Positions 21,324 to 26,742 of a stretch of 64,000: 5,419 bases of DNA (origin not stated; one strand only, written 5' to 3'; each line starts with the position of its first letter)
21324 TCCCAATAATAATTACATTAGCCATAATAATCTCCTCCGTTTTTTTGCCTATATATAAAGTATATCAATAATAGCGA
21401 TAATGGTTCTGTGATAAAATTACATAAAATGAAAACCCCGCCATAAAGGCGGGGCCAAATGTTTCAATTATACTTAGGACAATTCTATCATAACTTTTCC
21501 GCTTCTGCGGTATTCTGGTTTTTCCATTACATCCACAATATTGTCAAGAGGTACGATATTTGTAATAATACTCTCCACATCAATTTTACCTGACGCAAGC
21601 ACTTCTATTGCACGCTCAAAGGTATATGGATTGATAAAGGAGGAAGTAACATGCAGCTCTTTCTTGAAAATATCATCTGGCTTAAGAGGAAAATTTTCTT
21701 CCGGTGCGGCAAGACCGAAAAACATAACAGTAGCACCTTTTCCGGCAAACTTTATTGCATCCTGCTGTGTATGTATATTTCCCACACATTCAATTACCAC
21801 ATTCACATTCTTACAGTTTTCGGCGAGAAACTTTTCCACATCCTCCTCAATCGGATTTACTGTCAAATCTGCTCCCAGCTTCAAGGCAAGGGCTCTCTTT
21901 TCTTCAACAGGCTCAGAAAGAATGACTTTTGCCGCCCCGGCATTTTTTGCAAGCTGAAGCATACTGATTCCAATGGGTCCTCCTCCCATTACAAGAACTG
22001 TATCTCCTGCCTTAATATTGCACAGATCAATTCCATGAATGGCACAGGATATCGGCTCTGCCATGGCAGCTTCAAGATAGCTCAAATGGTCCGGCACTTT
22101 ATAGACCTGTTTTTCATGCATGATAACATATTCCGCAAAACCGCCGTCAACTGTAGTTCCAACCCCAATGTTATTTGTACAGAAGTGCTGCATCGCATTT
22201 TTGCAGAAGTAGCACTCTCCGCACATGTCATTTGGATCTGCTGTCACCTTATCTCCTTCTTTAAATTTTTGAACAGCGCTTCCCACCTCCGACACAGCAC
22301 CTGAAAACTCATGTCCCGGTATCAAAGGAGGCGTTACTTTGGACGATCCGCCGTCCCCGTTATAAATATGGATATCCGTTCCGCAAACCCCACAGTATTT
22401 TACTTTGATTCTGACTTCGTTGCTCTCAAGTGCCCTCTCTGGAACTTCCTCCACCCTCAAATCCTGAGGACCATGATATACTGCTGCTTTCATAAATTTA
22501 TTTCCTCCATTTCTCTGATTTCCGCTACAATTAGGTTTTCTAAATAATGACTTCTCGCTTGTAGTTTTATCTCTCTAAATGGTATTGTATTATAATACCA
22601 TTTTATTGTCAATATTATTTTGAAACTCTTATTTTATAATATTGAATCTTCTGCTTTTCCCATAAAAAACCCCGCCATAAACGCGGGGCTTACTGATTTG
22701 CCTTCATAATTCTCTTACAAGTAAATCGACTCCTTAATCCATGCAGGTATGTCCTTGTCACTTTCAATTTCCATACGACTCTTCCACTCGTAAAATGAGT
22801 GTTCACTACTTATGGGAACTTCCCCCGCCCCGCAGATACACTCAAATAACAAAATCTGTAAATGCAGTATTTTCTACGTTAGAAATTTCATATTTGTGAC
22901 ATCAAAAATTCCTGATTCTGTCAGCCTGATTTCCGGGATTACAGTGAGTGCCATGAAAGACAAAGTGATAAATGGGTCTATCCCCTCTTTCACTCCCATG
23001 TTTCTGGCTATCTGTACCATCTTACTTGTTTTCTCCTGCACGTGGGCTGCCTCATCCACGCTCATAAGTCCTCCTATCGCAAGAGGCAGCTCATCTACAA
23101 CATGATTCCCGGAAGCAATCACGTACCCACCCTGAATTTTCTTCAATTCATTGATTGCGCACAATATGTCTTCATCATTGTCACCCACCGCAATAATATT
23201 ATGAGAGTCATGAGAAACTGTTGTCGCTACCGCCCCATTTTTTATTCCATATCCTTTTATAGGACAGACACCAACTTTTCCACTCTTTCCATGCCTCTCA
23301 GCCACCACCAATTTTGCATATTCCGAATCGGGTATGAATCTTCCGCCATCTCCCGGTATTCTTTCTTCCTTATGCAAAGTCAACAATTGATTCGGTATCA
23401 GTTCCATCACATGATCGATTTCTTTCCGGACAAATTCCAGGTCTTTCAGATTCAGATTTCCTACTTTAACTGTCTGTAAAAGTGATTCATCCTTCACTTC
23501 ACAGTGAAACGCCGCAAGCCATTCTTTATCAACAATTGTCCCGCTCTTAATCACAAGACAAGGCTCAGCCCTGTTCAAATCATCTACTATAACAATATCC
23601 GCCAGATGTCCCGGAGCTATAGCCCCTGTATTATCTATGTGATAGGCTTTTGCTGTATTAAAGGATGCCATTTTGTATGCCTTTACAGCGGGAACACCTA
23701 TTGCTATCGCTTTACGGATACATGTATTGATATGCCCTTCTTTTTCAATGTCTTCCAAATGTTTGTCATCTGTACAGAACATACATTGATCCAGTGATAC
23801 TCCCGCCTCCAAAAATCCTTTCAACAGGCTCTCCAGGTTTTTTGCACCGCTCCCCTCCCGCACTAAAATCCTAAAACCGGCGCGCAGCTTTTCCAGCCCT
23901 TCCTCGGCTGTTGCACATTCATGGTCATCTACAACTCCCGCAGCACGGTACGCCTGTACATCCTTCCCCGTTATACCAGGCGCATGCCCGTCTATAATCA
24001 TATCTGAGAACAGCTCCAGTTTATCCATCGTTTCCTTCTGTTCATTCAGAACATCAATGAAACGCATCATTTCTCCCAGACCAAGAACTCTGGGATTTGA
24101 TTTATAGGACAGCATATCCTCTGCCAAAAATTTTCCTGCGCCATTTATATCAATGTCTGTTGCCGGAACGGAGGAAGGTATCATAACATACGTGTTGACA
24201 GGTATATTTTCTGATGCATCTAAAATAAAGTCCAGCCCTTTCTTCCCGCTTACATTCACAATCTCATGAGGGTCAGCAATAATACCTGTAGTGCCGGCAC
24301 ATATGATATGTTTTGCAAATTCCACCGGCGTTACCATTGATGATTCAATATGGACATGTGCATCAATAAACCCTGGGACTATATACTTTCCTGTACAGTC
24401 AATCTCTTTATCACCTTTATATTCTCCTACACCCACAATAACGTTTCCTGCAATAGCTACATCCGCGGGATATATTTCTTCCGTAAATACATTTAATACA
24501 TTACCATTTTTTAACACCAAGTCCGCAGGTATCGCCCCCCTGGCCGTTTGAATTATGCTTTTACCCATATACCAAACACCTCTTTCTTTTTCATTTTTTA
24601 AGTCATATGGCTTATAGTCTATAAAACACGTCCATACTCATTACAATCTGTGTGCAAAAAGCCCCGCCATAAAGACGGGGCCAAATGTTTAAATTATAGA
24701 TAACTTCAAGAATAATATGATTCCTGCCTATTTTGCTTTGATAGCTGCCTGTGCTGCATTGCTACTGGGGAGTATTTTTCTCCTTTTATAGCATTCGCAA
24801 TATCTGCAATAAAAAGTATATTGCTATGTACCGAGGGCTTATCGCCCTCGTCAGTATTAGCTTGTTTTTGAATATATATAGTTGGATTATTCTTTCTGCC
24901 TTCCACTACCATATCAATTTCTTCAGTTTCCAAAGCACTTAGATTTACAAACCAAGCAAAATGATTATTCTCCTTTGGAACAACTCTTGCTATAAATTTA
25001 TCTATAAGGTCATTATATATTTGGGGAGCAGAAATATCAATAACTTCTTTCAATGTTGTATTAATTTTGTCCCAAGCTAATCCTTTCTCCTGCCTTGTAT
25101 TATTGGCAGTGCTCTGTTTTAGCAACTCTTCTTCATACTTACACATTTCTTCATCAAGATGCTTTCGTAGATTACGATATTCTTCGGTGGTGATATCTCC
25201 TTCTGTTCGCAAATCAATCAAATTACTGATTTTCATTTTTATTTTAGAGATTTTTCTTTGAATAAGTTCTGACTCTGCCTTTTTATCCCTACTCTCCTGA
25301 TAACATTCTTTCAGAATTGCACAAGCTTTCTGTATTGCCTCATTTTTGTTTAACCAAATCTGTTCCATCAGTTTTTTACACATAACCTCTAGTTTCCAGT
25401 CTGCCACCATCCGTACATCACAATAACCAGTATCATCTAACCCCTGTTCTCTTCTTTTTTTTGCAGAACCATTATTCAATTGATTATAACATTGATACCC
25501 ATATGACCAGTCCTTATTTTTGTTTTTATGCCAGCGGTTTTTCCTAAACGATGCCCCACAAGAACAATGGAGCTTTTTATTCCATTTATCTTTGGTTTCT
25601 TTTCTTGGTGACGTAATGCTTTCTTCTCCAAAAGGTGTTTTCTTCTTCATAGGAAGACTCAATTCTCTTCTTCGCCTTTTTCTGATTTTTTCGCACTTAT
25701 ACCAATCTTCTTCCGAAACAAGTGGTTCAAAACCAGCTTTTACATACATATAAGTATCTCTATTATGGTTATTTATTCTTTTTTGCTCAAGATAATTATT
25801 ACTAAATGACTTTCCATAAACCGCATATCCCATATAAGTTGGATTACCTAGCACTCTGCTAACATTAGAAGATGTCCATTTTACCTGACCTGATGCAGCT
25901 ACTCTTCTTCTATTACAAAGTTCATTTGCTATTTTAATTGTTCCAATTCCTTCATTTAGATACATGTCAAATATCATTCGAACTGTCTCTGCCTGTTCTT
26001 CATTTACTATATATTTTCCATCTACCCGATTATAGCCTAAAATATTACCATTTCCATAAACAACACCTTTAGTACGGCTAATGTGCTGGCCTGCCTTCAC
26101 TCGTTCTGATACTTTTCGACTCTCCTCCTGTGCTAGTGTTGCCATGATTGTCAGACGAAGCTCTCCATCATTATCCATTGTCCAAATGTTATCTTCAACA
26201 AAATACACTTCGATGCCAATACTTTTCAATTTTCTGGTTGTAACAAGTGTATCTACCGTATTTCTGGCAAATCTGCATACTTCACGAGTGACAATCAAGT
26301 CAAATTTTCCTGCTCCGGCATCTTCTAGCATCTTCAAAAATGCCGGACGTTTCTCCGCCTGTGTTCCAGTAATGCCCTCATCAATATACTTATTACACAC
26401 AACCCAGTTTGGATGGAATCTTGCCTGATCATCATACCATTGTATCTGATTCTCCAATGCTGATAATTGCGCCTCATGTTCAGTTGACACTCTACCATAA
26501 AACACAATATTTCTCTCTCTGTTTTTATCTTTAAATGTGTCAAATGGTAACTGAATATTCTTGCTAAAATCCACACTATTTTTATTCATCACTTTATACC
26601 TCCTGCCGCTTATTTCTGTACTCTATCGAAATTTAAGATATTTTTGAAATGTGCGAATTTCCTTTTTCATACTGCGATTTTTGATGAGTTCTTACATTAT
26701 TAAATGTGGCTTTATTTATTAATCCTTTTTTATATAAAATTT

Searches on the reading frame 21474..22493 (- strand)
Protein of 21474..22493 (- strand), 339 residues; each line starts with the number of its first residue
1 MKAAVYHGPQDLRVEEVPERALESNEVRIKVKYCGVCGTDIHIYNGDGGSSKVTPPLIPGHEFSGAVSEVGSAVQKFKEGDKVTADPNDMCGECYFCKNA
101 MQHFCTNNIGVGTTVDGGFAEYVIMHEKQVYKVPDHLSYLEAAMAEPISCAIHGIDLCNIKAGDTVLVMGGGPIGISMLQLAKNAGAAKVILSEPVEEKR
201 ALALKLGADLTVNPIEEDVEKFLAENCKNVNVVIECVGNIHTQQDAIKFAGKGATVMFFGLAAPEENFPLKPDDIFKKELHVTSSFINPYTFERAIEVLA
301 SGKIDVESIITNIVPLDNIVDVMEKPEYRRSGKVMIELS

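Call 8: search_protein_families(library=pfam, proteins=[window:21474-22493:-], max_evalue=0.001)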
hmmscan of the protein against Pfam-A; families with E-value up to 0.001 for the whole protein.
window:21474-22493:- (339 aa): 3 families
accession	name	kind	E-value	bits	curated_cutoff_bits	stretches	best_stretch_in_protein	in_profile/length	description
PF08240.17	ADH_N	-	1.7e-32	112.2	23.5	1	24-135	2-104/104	Alcohol dehydrogenase GroES-like domain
PF00107.32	ADH_zinc_N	-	4.5e-26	91.7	31.8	1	173-300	1-128/129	Zinc-binding dehydrogenase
PF16912.11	Glu_dehyd_C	-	5.4e-09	36.3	34.9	1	145-325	7-200/211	Glucose dehydrogenase C-terminus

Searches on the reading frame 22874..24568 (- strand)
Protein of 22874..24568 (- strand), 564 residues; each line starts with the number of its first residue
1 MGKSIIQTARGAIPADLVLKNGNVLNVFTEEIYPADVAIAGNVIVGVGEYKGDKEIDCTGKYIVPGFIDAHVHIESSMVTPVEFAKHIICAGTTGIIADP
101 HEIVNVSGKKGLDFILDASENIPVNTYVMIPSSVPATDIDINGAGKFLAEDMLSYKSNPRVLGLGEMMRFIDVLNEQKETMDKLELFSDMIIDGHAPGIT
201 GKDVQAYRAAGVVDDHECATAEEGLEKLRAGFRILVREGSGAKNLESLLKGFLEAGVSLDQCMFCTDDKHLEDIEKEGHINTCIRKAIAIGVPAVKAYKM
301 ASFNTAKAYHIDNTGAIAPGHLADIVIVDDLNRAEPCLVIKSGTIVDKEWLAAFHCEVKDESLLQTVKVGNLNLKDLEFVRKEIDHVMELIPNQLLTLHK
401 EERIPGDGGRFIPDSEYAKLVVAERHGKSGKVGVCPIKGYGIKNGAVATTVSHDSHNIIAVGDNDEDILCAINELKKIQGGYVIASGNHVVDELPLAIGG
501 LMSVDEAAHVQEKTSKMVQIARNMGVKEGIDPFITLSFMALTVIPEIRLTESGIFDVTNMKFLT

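Call 7: search_protein_families(library=pfam, proteins=[window:22874-24568:-], max_evalue=0.001)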
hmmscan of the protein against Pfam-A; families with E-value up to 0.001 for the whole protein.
window:22874-24568:- (564 aa): 3 families
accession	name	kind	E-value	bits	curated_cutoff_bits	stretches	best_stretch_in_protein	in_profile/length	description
PF13382.11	Adenine_deam_C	-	3.1e-57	193.1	27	1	394-560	1-168/169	Adenine deaminase C-terminal domain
PF01979.26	Amidohydro_1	-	8e-33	114.5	25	1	62-346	1-345/345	Amidohydrolase family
PF07969.17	Amidohydro_3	-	1.3e-11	45.1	29.7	2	192-335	309-452/472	Amidohydrolase family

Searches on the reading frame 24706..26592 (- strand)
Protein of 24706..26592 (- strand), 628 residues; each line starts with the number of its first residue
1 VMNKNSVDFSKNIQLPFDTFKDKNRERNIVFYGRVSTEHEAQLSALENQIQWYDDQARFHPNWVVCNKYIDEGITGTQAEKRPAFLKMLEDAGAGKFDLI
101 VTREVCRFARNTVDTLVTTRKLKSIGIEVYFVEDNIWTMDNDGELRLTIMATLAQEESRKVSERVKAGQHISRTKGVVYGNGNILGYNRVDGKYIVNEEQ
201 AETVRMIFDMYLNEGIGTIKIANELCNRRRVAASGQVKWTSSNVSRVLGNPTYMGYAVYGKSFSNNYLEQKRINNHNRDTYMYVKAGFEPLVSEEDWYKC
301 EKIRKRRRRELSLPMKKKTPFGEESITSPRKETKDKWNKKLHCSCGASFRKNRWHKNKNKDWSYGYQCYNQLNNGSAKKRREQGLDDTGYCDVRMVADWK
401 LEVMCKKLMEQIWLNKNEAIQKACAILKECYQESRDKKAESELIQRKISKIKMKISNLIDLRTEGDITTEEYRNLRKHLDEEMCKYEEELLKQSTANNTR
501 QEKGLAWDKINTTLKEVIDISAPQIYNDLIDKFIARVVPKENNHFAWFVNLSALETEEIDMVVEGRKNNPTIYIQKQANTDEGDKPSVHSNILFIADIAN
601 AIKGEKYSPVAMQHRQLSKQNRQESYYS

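Call 7: search_protein_families(library=pfam, proteins=[window:24706-26592:-], max_evalue=0.001)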
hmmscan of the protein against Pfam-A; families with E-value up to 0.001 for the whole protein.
window:24706-26592:- (628 aa): 2 families
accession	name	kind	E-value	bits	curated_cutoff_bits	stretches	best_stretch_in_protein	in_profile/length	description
PF00239.26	Resolvase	-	3.3e-28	99.1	23.3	1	29-177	1-144/145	Resolvase, N terminal domain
PF07508.19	Recombinase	-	7.7e-21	74.7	21.1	1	198-307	1-102/102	Recombinase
